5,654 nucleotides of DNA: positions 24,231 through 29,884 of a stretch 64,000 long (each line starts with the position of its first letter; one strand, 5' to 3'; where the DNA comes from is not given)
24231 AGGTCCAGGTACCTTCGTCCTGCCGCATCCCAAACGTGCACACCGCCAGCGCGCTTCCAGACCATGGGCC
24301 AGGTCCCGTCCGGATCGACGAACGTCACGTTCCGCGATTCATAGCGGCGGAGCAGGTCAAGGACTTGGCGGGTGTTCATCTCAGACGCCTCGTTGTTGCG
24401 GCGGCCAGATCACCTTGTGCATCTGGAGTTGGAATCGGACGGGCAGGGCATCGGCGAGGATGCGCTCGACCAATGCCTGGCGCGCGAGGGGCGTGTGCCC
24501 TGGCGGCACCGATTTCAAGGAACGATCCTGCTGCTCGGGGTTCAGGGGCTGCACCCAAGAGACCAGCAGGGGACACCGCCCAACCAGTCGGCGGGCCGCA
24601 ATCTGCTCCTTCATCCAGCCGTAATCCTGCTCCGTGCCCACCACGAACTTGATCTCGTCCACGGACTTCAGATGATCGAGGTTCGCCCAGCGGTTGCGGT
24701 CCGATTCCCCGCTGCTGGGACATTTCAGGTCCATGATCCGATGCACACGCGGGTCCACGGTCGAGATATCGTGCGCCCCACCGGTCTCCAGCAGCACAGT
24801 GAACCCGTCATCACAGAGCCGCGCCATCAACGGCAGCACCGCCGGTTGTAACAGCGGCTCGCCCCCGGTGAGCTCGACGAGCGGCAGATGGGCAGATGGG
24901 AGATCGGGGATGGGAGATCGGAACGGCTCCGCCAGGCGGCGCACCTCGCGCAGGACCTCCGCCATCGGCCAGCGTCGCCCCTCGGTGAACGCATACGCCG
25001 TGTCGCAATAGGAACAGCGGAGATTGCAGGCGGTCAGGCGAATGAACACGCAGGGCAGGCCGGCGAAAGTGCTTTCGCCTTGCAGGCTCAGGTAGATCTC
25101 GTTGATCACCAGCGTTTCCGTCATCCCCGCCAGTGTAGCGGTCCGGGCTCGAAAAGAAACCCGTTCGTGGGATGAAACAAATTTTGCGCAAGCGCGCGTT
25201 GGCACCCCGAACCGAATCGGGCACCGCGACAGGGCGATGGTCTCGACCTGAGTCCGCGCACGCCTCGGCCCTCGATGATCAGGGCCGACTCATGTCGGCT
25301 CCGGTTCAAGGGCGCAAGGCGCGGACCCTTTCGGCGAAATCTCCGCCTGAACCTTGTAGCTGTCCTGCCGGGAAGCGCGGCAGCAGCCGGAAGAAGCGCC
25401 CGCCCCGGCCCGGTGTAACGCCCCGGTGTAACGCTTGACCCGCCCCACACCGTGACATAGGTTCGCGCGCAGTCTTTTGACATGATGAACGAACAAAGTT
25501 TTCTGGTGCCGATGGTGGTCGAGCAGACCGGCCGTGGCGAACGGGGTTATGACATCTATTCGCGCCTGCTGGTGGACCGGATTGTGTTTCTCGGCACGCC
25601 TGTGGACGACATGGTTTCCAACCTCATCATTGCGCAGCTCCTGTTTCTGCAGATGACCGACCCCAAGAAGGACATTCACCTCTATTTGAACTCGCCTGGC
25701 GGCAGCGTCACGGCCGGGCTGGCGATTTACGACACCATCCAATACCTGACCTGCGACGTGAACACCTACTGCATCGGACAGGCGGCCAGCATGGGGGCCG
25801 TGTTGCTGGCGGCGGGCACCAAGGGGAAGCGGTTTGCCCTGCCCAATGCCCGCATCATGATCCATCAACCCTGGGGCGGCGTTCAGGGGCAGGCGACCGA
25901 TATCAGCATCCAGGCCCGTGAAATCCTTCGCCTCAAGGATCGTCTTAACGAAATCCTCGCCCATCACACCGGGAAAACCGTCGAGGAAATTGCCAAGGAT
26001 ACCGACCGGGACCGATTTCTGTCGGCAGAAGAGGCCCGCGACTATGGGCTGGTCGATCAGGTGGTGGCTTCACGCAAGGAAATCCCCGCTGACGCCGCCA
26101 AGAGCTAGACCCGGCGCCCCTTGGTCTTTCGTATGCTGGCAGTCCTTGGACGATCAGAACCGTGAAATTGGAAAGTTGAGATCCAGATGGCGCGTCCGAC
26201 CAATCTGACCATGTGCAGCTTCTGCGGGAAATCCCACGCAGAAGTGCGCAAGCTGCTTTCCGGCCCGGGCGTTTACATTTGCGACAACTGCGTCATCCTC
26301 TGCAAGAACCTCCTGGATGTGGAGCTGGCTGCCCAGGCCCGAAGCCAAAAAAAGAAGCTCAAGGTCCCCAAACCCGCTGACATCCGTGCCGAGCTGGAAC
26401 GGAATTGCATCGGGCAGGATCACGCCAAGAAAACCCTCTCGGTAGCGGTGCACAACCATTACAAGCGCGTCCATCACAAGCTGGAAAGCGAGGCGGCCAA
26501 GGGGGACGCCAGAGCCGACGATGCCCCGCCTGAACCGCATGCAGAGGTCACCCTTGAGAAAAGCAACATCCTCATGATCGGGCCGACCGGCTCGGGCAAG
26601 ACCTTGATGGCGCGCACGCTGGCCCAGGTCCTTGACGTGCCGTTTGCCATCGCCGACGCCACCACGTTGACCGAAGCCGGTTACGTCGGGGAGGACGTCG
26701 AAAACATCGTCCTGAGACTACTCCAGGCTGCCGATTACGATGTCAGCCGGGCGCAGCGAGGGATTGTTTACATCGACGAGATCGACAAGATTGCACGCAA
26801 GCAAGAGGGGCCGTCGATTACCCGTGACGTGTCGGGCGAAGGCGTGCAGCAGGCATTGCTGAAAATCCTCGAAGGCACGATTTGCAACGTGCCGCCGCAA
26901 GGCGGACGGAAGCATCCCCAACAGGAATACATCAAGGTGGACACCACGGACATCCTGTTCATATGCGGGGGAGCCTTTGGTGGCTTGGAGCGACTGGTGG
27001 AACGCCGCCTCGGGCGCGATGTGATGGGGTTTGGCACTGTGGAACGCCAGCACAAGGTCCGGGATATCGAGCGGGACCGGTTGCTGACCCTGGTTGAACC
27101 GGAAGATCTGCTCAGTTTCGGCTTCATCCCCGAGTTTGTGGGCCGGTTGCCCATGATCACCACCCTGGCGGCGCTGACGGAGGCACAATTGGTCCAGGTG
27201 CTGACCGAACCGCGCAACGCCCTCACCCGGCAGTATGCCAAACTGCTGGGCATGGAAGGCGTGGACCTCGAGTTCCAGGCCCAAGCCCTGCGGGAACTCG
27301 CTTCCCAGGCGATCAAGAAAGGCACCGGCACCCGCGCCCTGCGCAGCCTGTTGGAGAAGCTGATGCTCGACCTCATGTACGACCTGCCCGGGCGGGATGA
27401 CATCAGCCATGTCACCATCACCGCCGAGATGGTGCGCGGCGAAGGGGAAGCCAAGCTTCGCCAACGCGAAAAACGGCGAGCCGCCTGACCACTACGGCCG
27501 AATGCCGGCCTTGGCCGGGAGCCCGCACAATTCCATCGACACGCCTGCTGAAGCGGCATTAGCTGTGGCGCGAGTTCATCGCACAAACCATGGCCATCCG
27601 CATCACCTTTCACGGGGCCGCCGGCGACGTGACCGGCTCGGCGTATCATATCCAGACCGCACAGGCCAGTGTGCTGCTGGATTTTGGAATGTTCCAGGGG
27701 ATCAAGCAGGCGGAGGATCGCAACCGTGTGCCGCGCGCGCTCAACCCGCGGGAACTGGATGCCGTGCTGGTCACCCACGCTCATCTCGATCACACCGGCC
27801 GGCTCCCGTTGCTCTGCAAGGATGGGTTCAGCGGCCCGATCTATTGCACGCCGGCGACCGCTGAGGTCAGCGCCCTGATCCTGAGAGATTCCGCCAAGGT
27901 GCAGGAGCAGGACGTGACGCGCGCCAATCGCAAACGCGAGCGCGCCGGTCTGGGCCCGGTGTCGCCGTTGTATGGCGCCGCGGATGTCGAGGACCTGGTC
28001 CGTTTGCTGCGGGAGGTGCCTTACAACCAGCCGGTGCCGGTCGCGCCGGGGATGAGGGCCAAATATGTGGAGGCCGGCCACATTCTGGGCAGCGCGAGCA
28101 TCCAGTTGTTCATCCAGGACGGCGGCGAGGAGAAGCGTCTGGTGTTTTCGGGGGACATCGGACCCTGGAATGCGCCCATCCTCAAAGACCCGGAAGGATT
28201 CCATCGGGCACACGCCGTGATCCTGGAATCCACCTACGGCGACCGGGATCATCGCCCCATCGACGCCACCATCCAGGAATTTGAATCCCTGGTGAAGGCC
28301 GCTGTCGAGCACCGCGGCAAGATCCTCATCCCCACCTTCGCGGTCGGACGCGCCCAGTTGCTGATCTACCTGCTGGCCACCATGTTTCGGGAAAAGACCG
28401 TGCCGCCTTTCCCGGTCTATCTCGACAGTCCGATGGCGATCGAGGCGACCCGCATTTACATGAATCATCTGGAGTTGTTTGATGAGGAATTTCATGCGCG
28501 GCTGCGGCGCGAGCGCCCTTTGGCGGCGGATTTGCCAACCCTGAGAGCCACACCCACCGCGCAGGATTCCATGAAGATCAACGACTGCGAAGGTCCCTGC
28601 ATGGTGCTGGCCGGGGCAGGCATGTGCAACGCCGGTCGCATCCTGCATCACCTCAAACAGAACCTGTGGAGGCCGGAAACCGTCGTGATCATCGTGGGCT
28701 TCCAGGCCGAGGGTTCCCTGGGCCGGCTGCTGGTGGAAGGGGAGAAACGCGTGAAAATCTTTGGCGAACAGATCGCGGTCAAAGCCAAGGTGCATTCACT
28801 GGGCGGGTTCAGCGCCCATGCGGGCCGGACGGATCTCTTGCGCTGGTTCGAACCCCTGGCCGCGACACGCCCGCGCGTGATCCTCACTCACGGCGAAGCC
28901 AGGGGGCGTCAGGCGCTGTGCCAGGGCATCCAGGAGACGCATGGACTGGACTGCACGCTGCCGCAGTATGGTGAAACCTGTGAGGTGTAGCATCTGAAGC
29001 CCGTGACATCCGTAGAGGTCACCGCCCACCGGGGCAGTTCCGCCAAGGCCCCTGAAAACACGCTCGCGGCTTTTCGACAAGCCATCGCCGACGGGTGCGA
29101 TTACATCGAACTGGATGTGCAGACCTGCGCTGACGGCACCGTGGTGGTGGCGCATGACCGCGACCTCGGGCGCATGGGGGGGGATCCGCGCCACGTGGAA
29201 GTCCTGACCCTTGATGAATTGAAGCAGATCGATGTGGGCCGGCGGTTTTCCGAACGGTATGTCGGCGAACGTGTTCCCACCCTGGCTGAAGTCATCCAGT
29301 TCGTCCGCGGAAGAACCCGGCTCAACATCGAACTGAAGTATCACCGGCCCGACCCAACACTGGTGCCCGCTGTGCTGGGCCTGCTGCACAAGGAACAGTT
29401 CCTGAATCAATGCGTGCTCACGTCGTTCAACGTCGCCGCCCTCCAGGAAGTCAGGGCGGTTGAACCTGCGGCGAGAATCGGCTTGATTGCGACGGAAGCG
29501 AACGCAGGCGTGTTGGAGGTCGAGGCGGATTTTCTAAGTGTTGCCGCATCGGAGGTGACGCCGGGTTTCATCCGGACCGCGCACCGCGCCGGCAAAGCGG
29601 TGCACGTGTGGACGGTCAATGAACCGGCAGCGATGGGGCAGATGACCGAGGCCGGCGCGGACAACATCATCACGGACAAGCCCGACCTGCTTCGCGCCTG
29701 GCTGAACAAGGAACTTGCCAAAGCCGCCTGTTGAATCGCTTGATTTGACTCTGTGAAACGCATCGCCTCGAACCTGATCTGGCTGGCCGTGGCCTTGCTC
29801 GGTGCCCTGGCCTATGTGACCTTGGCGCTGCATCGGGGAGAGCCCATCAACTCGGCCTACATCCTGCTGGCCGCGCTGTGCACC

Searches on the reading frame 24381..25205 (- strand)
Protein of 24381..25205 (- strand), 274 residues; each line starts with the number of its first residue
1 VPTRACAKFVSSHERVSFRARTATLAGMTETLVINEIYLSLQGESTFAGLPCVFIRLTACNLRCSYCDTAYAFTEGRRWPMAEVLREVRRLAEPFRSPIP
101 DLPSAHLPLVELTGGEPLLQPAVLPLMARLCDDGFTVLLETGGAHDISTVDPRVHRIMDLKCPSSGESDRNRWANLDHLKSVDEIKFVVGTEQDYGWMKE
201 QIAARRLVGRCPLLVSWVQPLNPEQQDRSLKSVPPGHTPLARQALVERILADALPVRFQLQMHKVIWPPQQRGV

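Call 14: search_protein_families(library=pfam, max_evalue=0.001, proteins=[window:24381-25205:-])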
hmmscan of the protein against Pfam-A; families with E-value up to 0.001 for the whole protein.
window:24381-25205:- (274 aa): 1 family
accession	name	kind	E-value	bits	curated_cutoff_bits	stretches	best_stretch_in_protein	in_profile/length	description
PF04055.27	Radical_SAM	-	1e-07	32.7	29.5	1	58-145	5-88/166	Radical SAM superfamily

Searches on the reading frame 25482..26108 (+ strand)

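Call 14: search_protein_families(library=pfam, max_evalue=0.001, proteins=[window:25482-26108:+])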
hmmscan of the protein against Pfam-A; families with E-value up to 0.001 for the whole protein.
window:25482-26108:+ (208 aa): 1 family
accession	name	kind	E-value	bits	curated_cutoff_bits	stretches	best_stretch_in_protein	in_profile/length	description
PF00574.28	CLP_protease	-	7.2e-86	287.1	20.2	1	18-197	2-181/182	Clp protease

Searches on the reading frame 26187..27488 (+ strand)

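Call 14: search_protein_families(library=pfam, max_evalue=0.001, proteins=[window:26187-27488:+])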
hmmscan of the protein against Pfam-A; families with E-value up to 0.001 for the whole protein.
window:26187-27488:+ (433 aa): 9 families
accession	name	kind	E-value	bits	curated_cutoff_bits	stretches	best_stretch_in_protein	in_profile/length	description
PF07724.20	AAA_2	-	4.9e-35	121.4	27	1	124-323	2-165/166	AAA domain (Cdc48 subfamily)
PF06689.19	zf-C4_ClpX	-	1e-16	60.9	27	1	10-44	3-38/39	ClpX C4-type zinc finger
PF00004.35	AAA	-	6.4e-15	56.2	21.2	1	128-231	1-95/131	ATPase family associated with various cellular activities (AAA)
PF10431.15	ClpB_D2-small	-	8.4e-08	32.6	21.9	1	330-407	1-74/81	C-terminal, D2-small domain, of ClpB protein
PF01078.27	Mg_chelatase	-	1.4e-06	28.3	20.3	0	126-149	23-46/207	Magnesium chelatase, subunit ChlI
PF07728.20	AAA_5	-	9e-05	22.9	22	1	127-203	1-79/139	AAA domain (dynein-related subfamily)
PF05496.18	RuvB_N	-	0.00019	21.7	27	0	127-206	35-100/159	Holliday junction DNA helicase RuvB P-loop domain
PF13401.12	AAA_22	-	0.00023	21.9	27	0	125-202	5-96/130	AAA domain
PF14532.12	Sigma54_activ_2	-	0.00058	20.6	25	0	123-205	19-84/138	Sigma-54 interaction domain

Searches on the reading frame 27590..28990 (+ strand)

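Call 14: search_protein_families(library=pfam, max_evalue=0.001, proteins=[window:27590-28990:+])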
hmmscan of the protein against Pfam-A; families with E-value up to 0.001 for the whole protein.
window:27590-28990:+ (466 aa): 5 families
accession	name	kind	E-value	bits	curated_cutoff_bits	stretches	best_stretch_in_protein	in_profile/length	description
PF10996.14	Beta-Casp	-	1.2e-36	126.3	27.7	1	255-380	1-119/120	Beta-Casp domain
PF07521.17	RMMBL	-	3.7e-13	49.7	21.6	1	395-458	2-63/63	Zn-dependent metallo-hydrolase RNA specificity domain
PF00753.33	Lactamase_B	-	4.3e-12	46.8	22.7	1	12-216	2-178/196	Metallo-beta-lactamase superfamily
PF12706.13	Lactamase_B_2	-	7.6e-11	42.4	27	1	44-248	17-197/200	Beta-lactamase superfamily domain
PF16661.11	Lactamase_B_6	-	1.5e-05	24.9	27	1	22-169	3-145/193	Metallo-beta-lactamase superfamily domain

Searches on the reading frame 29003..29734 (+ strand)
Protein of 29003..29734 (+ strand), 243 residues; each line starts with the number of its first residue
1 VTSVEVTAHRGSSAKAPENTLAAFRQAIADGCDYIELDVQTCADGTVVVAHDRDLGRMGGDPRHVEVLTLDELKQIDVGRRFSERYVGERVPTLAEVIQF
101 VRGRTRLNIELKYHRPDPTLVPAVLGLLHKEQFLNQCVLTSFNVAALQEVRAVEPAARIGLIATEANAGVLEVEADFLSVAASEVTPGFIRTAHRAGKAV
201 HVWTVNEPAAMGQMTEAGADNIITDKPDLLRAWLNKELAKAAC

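Call 14: search_protein_families(library=pfam, max_evalue=0.001, proteins=[window:29003-29734:+])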
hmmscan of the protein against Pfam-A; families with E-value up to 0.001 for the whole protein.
window:29003-29734:+ (243 aa): 2 families
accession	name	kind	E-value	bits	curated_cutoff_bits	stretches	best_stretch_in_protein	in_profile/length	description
PF03009.23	GDPD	-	7.3e-46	157.7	23.6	1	9-229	1-244/244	Glycerophosphoryl diester phosphodiesterase family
PF13653.12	GDPD_2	-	1.4e-09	38.5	27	1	201-228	3-30/30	Glycerophosphoryl diester phosphodiesterase family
